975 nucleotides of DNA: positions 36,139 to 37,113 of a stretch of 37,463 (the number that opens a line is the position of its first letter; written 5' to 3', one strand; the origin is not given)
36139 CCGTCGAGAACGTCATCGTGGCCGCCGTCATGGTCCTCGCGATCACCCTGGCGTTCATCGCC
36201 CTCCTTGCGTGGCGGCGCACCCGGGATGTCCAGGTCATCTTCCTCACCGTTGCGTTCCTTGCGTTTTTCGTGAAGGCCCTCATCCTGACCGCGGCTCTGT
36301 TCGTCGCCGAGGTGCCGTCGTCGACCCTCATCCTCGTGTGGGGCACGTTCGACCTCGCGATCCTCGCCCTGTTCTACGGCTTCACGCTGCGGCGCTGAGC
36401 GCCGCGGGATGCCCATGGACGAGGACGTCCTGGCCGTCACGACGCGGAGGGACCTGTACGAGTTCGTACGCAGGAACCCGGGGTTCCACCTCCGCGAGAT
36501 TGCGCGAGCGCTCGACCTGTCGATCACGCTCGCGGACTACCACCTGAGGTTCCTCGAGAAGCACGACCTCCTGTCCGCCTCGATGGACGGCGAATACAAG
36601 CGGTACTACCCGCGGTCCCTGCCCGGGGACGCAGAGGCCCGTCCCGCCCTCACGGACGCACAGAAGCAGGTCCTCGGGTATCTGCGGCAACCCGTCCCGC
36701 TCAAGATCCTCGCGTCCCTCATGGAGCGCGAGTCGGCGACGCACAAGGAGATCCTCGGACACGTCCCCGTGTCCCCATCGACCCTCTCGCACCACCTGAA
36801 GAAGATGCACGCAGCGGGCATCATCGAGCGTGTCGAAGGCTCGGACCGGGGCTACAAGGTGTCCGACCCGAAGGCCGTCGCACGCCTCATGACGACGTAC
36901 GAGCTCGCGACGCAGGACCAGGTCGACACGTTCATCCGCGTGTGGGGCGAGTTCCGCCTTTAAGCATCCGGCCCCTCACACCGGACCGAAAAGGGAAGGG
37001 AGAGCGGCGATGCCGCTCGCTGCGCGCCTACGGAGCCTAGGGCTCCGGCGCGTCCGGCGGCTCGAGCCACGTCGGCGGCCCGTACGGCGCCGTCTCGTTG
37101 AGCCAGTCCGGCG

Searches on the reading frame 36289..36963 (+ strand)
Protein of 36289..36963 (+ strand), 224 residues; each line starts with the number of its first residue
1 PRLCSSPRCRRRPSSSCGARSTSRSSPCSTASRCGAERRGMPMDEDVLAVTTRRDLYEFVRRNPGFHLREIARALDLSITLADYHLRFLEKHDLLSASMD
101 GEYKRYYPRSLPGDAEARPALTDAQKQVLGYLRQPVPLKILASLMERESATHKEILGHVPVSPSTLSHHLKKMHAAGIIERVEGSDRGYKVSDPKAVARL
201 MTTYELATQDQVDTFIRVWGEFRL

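Call 57: search_protein_families(library=pfam, proteins=[window:36289-36963:+], max_evalue=0.0001)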
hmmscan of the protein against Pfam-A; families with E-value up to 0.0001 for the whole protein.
window:36289-36963:+ (224 aa): 10 families
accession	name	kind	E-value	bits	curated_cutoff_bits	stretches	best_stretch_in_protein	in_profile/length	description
PF01022.26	HTH_5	-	1.9e-14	53.7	22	1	138-180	5-46/47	Bacterial regulatory protein, arsR family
PF13412.12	HTH_24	-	3.8e-13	49.2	21.9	1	138-180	6-48/48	Winged helix-turn-helix DNA-binding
PF12840.13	HTH_20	-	5.3e-13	49.2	27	1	134-182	3-51/51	Helix-turn-helix domain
PF24266.1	HTH_HVO_0163_N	-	3.1e-12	46.8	31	1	51-110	2-61/70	HVO_0163, N-terminal HTH domain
PF01047.28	MarR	-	6.7e-08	32.8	24.6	1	138-182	6-50/59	MarR family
PF01978.25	TrmB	-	7.1e-07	29.4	25.6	1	139-195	12-68/68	Sugar-specific transcriptional regulator TrmB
PF01726.22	LexA_DNA_bind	-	5.1e-06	26.6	23.7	0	120-188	3-65/65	LexA DNA binding domain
PF12802.13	MarR_2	-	1.6e-05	25.4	27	0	140-183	10-54/61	MarR family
PF02082.26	Rrf2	-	2.4e-05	24.9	30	0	140-200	11-74/132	Iron-dependent Transcriptional regulator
PF13601.12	HTH_34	-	9.1e-05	23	27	0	138-181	3-46/80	Winged helix DNA-binding domain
